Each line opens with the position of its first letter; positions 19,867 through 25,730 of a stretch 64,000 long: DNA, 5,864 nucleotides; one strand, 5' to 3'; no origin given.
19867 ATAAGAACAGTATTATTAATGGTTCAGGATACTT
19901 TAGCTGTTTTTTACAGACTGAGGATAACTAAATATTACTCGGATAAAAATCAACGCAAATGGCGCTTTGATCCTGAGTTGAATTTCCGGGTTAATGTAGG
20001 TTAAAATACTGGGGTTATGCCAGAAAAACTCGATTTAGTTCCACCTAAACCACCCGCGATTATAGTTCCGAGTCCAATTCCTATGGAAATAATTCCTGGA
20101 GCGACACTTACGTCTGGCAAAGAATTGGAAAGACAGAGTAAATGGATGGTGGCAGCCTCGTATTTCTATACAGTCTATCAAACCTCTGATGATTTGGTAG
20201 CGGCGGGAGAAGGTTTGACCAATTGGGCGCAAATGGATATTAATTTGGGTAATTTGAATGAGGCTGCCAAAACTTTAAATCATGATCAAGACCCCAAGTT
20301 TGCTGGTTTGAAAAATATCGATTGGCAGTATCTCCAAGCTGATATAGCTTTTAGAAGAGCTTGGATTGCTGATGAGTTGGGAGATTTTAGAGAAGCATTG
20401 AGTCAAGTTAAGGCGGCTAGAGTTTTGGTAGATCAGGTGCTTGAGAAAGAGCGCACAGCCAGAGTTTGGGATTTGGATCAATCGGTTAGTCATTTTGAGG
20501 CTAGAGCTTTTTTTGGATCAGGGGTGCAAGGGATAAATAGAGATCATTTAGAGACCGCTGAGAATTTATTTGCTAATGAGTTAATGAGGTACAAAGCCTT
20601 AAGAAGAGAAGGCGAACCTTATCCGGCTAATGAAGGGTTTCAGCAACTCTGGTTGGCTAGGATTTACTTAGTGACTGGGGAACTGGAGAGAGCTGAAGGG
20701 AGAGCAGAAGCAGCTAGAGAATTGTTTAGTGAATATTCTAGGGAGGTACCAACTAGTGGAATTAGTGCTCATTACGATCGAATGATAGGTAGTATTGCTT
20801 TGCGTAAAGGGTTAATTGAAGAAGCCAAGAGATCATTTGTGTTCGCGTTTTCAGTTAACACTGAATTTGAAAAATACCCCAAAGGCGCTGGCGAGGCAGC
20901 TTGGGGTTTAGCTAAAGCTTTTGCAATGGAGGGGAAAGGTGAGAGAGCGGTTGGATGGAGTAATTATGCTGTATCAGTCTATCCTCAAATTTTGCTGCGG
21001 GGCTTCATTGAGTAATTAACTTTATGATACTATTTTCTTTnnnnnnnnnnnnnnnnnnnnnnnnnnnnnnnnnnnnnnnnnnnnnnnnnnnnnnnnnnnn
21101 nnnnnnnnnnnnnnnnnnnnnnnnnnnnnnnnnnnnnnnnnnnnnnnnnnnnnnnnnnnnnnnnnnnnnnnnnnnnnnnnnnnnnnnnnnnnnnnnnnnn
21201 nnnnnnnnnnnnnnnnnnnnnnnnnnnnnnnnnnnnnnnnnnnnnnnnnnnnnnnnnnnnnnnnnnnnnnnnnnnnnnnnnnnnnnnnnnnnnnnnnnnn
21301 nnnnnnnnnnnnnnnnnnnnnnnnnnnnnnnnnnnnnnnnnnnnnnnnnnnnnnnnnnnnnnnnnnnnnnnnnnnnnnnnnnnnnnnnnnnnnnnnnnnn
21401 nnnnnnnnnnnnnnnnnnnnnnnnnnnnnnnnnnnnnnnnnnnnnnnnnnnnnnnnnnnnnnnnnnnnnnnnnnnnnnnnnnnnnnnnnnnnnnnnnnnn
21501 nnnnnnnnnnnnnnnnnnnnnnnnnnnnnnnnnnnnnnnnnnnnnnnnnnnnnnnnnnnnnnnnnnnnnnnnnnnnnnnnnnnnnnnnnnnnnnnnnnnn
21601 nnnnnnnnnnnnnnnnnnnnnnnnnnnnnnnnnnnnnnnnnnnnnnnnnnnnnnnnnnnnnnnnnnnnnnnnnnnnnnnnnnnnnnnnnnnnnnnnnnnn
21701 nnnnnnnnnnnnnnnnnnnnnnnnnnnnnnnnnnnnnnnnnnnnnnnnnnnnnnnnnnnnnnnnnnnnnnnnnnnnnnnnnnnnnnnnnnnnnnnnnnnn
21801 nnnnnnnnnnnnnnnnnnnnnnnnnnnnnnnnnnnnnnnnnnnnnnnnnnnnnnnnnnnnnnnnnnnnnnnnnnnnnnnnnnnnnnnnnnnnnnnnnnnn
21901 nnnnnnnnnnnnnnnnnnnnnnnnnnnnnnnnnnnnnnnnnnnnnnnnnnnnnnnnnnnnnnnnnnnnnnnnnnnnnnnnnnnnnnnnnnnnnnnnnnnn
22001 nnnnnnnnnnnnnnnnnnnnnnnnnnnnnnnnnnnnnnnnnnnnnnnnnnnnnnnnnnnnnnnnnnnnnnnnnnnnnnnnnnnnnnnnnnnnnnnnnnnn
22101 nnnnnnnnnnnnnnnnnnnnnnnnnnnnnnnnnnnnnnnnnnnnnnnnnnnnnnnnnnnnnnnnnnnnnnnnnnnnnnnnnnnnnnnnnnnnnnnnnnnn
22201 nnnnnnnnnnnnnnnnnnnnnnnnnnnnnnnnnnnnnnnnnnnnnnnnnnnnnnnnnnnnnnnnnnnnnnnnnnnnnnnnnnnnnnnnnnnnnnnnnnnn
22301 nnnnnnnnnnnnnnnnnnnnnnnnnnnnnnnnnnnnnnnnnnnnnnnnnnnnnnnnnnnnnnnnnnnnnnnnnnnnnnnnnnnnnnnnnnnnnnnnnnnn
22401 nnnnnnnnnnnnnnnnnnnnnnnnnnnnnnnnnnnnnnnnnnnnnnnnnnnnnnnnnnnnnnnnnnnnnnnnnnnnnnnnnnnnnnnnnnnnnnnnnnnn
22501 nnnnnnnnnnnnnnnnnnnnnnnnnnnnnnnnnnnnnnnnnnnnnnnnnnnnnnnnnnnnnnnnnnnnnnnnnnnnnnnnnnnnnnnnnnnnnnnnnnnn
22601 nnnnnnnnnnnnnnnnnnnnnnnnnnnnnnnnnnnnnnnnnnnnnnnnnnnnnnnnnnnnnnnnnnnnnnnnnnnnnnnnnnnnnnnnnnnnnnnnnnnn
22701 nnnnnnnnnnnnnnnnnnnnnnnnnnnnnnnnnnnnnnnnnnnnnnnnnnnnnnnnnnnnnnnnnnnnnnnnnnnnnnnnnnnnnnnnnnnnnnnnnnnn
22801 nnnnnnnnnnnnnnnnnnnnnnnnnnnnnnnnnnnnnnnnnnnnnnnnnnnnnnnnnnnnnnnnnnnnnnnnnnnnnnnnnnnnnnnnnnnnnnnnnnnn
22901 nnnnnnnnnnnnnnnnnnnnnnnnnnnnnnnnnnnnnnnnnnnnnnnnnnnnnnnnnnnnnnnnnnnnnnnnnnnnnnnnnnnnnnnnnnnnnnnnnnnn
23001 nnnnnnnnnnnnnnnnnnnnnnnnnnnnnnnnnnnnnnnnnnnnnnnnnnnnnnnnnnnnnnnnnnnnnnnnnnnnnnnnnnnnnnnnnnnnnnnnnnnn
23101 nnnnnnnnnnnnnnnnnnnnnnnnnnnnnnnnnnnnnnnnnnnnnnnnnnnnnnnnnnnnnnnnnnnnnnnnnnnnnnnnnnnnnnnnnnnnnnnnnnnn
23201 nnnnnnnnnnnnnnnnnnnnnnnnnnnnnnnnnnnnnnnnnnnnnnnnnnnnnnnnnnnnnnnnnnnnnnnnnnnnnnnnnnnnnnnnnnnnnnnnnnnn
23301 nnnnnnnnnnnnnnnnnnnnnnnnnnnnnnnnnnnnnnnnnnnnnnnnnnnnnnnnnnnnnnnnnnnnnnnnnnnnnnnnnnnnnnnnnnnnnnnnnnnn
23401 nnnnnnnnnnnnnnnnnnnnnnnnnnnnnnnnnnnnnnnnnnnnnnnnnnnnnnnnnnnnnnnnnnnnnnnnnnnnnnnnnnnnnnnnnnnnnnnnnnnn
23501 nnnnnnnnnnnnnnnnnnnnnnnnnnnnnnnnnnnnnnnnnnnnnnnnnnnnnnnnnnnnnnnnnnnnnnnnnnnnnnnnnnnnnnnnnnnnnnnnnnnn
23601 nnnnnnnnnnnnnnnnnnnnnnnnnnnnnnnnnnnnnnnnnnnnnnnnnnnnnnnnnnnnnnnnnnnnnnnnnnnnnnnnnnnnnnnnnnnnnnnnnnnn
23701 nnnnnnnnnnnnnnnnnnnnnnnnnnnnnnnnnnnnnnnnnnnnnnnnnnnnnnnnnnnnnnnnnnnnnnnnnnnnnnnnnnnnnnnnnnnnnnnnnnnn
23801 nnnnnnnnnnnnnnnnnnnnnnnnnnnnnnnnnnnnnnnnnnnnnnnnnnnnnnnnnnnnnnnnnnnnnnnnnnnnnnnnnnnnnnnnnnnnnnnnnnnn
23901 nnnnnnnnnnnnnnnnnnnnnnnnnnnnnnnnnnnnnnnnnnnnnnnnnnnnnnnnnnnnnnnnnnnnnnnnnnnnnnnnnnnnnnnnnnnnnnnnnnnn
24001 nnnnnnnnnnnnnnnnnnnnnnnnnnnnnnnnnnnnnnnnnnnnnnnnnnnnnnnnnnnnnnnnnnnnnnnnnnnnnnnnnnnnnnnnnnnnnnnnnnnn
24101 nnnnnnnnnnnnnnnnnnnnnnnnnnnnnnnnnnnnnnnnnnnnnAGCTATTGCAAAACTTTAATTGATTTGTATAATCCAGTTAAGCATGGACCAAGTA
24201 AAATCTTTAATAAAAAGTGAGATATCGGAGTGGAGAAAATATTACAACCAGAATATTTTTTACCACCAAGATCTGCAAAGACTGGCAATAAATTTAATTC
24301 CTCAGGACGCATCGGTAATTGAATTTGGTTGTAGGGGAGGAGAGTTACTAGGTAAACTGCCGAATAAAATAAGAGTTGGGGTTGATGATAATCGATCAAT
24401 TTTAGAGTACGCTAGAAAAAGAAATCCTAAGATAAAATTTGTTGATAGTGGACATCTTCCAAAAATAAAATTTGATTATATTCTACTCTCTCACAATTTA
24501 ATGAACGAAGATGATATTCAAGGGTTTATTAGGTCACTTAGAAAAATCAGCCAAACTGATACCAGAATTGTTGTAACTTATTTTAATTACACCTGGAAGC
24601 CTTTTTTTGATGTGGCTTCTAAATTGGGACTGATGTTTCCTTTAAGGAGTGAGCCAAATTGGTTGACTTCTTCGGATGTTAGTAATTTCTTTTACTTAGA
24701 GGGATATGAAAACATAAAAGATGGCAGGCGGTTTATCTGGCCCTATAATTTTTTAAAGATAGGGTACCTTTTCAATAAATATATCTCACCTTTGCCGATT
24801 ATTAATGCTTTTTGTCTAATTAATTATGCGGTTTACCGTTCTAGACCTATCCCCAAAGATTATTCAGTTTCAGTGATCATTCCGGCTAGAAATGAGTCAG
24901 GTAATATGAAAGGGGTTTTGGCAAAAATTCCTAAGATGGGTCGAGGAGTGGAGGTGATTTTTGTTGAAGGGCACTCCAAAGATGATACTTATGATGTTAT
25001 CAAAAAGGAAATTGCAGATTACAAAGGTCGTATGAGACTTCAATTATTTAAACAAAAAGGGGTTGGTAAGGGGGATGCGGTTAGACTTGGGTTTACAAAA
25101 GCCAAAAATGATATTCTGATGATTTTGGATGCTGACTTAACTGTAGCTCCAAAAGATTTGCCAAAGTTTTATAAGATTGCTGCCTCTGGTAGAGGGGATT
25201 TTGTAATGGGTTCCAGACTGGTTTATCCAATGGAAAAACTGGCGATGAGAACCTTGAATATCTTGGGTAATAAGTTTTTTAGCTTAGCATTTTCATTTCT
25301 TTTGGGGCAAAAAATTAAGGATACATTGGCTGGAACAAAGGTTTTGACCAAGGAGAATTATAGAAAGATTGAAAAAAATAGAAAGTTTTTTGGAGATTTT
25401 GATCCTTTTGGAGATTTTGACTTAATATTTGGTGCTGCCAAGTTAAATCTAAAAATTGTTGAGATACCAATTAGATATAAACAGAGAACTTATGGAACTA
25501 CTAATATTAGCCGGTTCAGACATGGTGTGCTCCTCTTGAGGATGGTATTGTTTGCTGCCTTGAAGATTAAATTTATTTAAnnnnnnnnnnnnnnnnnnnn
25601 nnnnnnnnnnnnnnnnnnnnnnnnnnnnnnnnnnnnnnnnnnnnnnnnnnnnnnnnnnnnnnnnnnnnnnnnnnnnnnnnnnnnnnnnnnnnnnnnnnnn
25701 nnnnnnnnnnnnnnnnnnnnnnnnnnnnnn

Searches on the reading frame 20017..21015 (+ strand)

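Call 8: search_protein_families(library=pfam, proteins=[window:20017-21015:+], max_evalue=0.05)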
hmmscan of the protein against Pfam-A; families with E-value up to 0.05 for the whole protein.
window:20017-21015:+ (332 aa): 7 families
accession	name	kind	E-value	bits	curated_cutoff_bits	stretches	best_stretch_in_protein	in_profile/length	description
PF13432.12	TPR_16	-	1.7e-07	32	32.7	0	256-318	2-57/65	Tetratricopeptide repeat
PF07719.23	TPR_2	-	1.9e-05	24.9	27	0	108-134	1-27/34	Tetratricopeptide repeat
PF14559.12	TPR_19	-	7.4e-05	23.4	25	0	211-234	29-52/68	Tetratricopeptide repeat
PF13181.12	TPR_8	-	0.0006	20.2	25.7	0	109-128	2-21/34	Tetratricopeptide repeat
PF13424.12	TPR_12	-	0.003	18.2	30.1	0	211-239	42-70/77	Tetratricopeptide repeat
PF13428.12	TPR_14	-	0.014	16.5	23.5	0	215-242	2-29/44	Tetratricopeptide repeat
PF16918.11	PknG_TPR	-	0.039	13.2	27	0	20-88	157-219/340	Protein kinase G tetratricopeptide repeat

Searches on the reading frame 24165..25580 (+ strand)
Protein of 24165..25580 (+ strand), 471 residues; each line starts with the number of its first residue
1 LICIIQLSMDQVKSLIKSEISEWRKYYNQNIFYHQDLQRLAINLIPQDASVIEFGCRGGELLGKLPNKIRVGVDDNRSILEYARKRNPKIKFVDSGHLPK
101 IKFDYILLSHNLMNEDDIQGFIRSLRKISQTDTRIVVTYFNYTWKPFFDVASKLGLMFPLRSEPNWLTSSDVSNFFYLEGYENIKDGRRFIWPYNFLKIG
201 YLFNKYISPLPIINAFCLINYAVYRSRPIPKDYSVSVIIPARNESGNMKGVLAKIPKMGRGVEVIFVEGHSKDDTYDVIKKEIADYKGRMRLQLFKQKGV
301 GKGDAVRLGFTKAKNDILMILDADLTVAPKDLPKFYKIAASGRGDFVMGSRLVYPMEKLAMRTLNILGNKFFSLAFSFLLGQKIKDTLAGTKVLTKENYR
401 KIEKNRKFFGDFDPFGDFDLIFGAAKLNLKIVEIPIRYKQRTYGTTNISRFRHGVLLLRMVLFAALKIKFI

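Call 8: search_protein_families(library=pfam, proteins=[window:24165-25580:+], max_evalue=0.05)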
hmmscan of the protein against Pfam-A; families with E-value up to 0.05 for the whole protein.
window:24165-25580:+ (471 aa): 9 families
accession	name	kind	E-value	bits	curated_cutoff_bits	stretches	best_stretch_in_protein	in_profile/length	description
PF00535.33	Glycos_transf_2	-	8e-21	75.1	23.3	1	236-391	1-156/168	Glycosyl transferase family 2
PF10111.15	Glyco_tranf_2_2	-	1.9e-10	41.1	27.3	1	236-367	1-134/276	Glycosyltransferase like family 2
PF13641.12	Glyco_tranf_2_3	-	6.3e-06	26.8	27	1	235-345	3-117/230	Glycosyltransferase like family 2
PF13489.12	Methyltransf_23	-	1.5e-05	25.2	27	1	35-149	11-124/164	Methyltransferase domain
PF13847.12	Methyltransf_31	-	0.00042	20.5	27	1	48-141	4-113/145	Methyltransferase domain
PF13649.12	Methyltransf_25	-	0.0045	18.1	27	1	51-128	1-92/97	Methyltransferase domain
PF08241.18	Methyltransf_11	-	0.012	16.6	21.2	1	53-132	2-90/95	Methyltransferase domain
PF13506.12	Glyco_transf_21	-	0.021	14.7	21.7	1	309-371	25-87/174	Glycosyl transferase family 21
PF07021.18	MetW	-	0.04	14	21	0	40-150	6-121/193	Methionine biosynthesis protein MetW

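Call 19: search_protein_families(library=ncbifam, proteins=[window:24165-25580:+], max_evalue=0.00001)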
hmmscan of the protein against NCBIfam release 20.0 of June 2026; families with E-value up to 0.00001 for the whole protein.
window:24165-25580:+ (471 aa): 10 families
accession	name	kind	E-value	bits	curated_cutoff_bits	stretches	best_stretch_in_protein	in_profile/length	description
TIGR04182.1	glyco_TIGR04182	equivalog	3.8e-32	111.8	325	1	235-460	2-213/293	S-layer glycoprotein N-glycosyltransferase AglJ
NF041391.1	DPhHxTase_Halo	equivalog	9.6e-16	57.4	375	1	242-458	4-202/213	dolichyl-phosphate hexose transferase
TIGR04283.1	glyco_like_mftF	equivalog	7.8e-12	45.3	182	1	235-333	1-90/221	TIGR04283 family arsenosugar biosynthesis glycosyltransferase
TIGR03937.1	PgaC_IcaA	equivalog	5.5e-10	38.8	422.3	1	231-328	43-139/407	poly-beta-1,6-N-acetyl-D-glucosamine synthase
NF007986.1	PRK10714.1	equivalog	6.4e-10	38.5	529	1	234-343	7-119/316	undecaprenyl-phosphate 4-deoxy-4-formamido-L-arabinose transferase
NF010496.0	PRK13915.1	equivalog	1.1e-08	34.5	262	1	231-326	29-128/307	glucosyl-3-phosphoglycerate synthase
NF047588.1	GlcsyltransPgfSStrep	equivalog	1.7e-08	34.1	500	1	256-402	28-167/308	glycosyltransferase PgfS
NF041875.1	EPS_EpsD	equivalog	4.8e-08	32.8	370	1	235-349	1-114/325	exopolysaccharide biosynthesis glycosyltransferase EpsD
NF045692.1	OglycostaseCruG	equivalog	4.7e-07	29.1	600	1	234-330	42-143/386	2'-O-glycosyltransferase CruG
TIGR03965.1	mycofact_glyco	equivalog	6.3e-06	25.3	280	1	222-333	61-173/467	mycofactocin biosynthesis glycosyltransferase MftF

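Call 54: search_solved_structures(query=window:24165-25580:+, max_evalue=0.001)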
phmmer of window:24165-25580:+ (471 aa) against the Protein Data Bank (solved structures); distinct sequences matched with E-value up to 0.001: 7.
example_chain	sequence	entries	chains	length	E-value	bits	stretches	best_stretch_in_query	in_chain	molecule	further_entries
5mlz_A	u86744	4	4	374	5.1e-11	45.5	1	233-407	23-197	Dolichol monophosphate mannose synthase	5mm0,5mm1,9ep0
9bhc_C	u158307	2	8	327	1.2e-06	31.1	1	234-350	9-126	Undecaprenyl-phosphate 4-deoxy-4-formamido-L-arabinose transferase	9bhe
8vxh_A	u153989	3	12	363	1.2e-06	31.1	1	228-350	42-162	Undecaprenyl-phosphate 4-deoxy-4-formamido-L-arabinose transferase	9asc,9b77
9hwj_A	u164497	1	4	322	1.8e-06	30.5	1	234-349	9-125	Undecaprenyl-phosphate 4-deoxy-4-formamido-L-arabinose transferase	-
8bz8_A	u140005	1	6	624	3.1e-06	29.7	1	230-350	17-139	Glycosyltransferase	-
8bz4_A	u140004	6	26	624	3.1e-06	29.7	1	230-350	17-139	Glycosyltransferase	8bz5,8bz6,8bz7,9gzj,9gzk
2gs9_A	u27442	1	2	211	9.8e-05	24.8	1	37-140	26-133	Hypothetical protein TT1324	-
